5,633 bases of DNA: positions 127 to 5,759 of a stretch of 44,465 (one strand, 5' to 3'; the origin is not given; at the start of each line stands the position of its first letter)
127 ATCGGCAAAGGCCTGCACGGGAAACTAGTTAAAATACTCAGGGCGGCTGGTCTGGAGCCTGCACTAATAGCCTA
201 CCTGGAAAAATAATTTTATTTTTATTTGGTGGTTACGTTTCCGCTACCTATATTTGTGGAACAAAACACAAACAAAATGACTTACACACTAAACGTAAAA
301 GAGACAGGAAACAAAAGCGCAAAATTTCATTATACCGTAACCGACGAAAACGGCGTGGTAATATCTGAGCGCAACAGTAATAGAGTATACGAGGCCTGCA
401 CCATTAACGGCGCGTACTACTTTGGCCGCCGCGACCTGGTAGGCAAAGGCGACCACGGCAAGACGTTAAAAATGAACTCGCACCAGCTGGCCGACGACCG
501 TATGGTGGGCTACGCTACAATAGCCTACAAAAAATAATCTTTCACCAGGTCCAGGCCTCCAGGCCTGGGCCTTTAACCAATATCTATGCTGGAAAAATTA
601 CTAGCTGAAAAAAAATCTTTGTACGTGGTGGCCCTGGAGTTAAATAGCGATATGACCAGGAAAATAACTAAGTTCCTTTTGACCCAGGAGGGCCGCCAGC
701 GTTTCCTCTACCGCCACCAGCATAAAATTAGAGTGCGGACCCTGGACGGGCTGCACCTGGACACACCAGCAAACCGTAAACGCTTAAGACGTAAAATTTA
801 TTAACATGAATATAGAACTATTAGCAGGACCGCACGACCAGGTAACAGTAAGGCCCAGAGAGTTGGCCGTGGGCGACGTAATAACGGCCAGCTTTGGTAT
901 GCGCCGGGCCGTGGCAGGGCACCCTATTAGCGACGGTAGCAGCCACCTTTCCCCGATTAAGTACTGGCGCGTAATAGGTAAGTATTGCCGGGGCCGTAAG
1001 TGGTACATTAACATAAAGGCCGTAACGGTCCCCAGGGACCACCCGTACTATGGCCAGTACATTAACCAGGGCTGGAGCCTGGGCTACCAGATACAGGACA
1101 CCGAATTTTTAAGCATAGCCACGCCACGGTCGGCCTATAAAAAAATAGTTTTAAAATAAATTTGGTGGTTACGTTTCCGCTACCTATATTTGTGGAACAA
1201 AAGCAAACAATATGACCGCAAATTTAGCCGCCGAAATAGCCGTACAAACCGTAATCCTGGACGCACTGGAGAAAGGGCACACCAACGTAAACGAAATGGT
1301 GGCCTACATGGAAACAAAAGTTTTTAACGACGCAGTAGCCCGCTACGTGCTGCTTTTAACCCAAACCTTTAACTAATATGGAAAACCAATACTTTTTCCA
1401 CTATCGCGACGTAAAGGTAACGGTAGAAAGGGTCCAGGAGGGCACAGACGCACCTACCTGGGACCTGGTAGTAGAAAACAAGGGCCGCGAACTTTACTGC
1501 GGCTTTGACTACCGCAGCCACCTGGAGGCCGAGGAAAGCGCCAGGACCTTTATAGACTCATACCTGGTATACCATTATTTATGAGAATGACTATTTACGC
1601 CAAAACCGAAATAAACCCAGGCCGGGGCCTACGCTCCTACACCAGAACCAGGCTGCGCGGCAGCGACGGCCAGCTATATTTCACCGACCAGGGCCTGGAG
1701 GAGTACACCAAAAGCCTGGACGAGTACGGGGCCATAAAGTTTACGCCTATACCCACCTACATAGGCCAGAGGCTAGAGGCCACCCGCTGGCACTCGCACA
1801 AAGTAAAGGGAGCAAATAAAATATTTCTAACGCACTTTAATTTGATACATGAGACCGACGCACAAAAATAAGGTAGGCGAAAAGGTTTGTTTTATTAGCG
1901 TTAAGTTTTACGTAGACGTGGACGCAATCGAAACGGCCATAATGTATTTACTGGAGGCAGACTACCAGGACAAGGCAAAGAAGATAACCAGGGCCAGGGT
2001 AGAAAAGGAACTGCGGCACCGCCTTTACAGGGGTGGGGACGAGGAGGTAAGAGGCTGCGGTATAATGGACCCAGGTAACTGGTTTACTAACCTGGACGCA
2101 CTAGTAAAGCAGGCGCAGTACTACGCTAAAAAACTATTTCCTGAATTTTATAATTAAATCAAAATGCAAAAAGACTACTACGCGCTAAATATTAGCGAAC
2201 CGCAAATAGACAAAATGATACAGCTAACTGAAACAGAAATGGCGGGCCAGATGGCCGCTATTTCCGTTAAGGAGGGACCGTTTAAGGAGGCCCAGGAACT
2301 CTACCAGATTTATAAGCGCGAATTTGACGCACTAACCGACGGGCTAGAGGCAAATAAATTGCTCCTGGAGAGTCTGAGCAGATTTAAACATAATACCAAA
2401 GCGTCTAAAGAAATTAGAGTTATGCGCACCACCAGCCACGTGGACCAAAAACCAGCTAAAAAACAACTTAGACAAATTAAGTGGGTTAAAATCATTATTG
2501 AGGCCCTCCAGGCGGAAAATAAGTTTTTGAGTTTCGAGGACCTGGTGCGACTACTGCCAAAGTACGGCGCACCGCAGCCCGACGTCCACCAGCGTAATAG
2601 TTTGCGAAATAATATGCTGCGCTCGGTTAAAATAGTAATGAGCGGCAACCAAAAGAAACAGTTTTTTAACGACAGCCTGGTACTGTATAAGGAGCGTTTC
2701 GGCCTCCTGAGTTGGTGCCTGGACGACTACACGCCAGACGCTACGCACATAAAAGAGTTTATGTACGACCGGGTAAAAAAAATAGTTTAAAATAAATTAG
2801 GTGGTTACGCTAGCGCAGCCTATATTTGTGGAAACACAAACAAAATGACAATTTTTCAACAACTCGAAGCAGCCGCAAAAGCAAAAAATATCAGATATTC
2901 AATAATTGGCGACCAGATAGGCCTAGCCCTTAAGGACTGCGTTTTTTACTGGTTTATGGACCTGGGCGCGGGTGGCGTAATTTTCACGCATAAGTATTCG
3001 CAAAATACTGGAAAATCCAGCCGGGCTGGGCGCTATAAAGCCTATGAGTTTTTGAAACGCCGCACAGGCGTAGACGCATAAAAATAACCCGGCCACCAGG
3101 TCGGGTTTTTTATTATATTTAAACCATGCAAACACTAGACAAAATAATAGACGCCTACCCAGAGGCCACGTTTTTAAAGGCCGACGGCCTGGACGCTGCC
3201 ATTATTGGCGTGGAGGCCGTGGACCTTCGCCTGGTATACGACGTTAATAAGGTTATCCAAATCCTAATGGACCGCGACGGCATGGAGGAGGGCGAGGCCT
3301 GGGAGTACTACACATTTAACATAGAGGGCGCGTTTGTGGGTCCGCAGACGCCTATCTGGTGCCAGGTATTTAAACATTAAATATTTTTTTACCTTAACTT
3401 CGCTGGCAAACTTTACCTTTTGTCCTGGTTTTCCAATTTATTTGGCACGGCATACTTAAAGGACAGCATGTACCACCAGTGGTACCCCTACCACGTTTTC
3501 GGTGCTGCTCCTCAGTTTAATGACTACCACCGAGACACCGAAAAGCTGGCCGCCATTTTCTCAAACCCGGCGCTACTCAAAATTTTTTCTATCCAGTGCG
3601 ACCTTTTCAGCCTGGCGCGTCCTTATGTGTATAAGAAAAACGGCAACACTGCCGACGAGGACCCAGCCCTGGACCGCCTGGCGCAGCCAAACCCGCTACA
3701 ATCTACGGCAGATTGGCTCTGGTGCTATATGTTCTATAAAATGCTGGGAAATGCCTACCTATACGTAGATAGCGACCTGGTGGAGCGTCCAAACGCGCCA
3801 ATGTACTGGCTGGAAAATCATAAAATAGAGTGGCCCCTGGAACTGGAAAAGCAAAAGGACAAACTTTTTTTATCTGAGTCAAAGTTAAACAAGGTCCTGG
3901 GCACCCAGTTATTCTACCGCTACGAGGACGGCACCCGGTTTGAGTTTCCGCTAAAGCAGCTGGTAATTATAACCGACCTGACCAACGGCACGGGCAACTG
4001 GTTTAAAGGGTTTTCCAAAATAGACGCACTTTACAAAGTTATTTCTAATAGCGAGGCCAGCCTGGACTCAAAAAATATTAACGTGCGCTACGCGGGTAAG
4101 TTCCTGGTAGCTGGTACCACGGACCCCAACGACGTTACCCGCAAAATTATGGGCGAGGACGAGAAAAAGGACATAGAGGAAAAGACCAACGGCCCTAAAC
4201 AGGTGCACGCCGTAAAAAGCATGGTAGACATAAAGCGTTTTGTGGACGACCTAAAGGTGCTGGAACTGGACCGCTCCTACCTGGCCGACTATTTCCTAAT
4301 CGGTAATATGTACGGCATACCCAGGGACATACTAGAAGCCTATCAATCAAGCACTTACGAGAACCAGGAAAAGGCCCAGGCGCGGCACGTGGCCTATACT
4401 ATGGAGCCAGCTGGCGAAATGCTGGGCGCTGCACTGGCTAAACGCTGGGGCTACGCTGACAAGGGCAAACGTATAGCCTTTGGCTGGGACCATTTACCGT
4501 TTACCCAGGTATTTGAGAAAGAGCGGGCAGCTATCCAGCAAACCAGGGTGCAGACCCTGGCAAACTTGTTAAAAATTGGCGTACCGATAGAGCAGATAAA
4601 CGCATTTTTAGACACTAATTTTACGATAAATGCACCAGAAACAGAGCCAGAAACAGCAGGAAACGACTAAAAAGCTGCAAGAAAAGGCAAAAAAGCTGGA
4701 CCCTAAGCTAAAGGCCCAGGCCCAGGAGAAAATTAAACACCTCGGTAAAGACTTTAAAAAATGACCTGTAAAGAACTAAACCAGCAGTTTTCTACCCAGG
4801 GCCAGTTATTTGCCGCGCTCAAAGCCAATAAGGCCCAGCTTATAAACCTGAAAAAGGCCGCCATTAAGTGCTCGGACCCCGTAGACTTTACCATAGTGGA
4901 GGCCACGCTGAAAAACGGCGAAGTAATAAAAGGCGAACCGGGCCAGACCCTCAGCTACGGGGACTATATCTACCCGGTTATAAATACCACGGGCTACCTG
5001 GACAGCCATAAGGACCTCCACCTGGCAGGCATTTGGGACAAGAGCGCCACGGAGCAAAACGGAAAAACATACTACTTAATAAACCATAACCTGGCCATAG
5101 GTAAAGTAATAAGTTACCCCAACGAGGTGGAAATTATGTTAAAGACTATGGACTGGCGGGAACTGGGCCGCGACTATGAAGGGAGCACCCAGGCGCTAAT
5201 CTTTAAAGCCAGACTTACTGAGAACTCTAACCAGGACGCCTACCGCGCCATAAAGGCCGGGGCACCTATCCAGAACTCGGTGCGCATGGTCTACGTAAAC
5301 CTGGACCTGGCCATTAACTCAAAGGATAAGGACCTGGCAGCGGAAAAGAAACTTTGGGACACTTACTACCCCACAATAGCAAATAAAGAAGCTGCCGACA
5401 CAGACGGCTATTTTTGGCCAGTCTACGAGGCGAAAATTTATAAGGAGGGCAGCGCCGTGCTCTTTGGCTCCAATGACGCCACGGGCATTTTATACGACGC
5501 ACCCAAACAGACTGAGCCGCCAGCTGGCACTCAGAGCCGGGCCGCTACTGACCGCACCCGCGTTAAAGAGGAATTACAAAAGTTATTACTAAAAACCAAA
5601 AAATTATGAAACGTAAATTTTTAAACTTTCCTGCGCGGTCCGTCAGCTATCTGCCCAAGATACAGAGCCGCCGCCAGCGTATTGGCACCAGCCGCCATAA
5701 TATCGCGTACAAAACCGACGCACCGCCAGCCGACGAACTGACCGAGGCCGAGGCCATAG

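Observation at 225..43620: Ten near-identical ~50-nt promoter+leader cassettes define a phage regulon and correct seven ORF starts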

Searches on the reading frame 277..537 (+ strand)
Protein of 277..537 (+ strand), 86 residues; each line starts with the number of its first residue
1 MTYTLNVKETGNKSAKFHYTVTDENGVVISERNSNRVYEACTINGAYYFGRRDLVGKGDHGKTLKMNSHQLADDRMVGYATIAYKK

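Call 49: search_protein_families(library=phrogs, max_evalue=0.01, proteins=[window:277-537:+])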
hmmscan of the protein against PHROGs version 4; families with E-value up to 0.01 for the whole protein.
window:277-537:+ (86 aa): 0 families

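Call 58: search_protein_families(library=pfam, max_evalue=0.05, proteins=[window:277-537:+])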
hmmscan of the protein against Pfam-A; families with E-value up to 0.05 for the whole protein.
window:277-537:+ (86 aa): 0 families

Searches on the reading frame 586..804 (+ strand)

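Call 49: search_protein_families(library=phrogs, max_evalue=0.01, proteins=[window:586-804:+])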
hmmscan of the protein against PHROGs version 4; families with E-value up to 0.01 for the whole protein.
window:586-804:+ (72 aa): 0 families

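Call 58: search_protein_families(library=pfam, max_evalue=0.05, proteins=[window:586-804:+])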
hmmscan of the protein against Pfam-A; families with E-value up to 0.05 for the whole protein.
window:586-804:+ (72 aa): 1 family
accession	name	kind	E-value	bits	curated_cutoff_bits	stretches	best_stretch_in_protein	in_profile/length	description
PF05939.18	Phage_min_tail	-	0.041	14.7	39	1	9-50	39-80/108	Phage minor tail protein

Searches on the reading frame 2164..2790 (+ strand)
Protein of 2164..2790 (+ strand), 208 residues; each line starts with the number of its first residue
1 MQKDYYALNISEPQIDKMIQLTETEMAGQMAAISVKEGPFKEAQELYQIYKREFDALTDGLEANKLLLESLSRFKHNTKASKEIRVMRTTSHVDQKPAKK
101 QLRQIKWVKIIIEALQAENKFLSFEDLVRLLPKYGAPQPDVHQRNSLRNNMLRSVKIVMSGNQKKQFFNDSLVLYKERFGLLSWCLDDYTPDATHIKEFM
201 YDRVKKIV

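Call 9: search_protein_families(library=pfam, max_evalue=0.01, proteins=[window:2164-2790:+])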
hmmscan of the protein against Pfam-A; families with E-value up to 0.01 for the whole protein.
window:2164-2790:+ (208 aa): 0 families

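Call 50: search_protein_families(library=phrogs, max_evalue=0.01, proteins=[window:2164-2790:+])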
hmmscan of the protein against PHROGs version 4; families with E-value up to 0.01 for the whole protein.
window:2164-2790:+ (208 aa): 0 families

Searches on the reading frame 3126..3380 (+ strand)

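Call 50: search_protein_families(library=phrogs, max_evalue=0.01, proteins=[window:3126-3380:+])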
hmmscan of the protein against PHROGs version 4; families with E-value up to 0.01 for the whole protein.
window:3126-3380:+ (84 aa): 1 family
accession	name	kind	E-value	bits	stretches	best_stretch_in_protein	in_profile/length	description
phrog_13182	-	unknown function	8e-19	69.1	1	15-82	84-153/166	-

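Call 58: search_protein_families(library=pfam, max_evalue=0.05, proteins=[window:3126-3380:+])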
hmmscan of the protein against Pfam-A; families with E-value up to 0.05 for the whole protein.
window:3126-3380:+ (84 aa): 0 families

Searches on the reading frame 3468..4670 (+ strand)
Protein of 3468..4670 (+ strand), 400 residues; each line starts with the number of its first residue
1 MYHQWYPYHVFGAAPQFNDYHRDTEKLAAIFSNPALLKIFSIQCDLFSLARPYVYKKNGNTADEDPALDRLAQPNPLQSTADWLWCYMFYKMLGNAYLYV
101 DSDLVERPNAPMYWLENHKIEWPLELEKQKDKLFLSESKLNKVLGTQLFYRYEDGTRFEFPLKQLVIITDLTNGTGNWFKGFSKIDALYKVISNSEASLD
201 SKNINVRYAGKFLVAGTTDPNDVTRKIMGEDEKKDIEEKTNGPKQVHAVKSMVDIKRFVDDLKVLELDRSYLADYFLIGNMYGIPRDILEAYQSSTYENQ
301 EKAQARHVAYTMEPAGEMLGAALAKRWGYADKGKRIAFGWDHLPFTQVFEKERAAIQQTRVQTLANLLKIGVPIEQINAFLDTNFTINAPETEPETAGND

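Call 10: search_protein_families(library=phrogs, max_evalue=0.001, proteins=[window:3468-4670:+])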
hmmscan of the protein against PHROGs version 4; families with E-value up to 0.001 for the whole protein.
window:3468-4670:+ (400 aa): 2 families
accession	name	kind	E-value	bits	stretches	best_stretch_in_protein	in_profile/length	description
phrog_12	-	head and packaging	2.3e-05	24.6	1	33-317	93-355/646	portal protein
phrog_2662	-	head and packaging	8.7e-05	22.3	0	61-196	99-220/717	portal protein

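Call 23: find_related_loci(query=window:3468-4670:+, collection=viral_contigs, flank=10000)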
Query window:3468-4670:+ (400 aa) in viral_contigs; peptide patterns used: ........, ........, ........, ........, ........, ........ (x = any residue, [..] = any of these).
15 stretches matched a pattern; 11 encode a relative of the query (tblastn E <= 1e-3); 11 distinct loci.
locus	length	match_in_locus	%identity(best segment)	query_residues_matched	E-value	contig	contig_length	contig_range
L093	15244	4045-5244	83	1-400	0e+0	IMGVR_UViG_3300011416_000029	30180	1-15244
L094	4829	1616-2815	83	1-400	0e+0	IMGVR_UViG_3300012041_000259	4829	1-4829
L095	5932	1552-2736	72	6-400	0e+0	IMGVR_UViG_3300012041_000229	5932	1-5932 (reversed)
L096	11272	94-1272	71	8-400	0e+0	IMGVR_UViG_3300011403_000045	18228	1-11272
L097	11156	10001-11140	53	9-391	6e-132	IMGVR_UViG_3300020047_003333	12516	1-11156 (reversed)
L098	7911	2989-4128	52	9-391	7e-132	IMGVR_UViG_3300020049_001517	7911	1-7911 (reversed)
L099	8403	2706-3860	51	6-393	2e-131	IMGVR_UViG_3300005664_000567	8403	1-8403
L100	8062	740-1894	51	6-393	2e-131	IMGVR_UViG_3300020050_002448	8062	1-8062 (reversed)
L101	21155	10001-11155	51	6-393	2e-131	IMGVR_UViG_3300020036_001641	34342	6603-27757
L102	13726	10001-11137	44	8-386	2e-105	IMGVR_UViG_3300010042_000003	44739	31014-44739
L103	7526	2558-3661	42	5-376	9e-96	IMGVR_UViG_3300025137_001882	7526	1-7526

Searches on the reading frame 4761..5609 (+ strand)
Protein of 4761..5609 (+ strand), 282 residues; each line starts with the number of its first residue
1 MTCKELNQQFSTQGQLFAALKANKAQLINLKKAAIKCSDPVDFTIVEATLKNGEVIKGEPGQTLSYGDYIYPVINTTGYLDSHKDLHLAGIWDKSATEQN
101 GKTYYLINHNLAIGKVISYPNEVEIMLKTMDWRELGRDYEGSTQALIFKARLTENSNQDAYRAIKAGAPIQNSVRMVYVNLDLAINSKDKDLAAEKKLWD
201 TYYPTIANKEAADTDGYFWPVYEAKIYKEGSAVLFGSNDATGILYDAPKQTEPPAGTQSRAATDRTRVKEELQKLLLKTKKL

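Call 106: search_protein_families(library=phrogs, max_evalue=0.001, proteins=[window:4761-5609:+])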
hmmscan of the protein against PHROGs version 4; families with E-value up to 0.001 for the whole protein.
window:4761-5609:+ (282 aa): 0 families
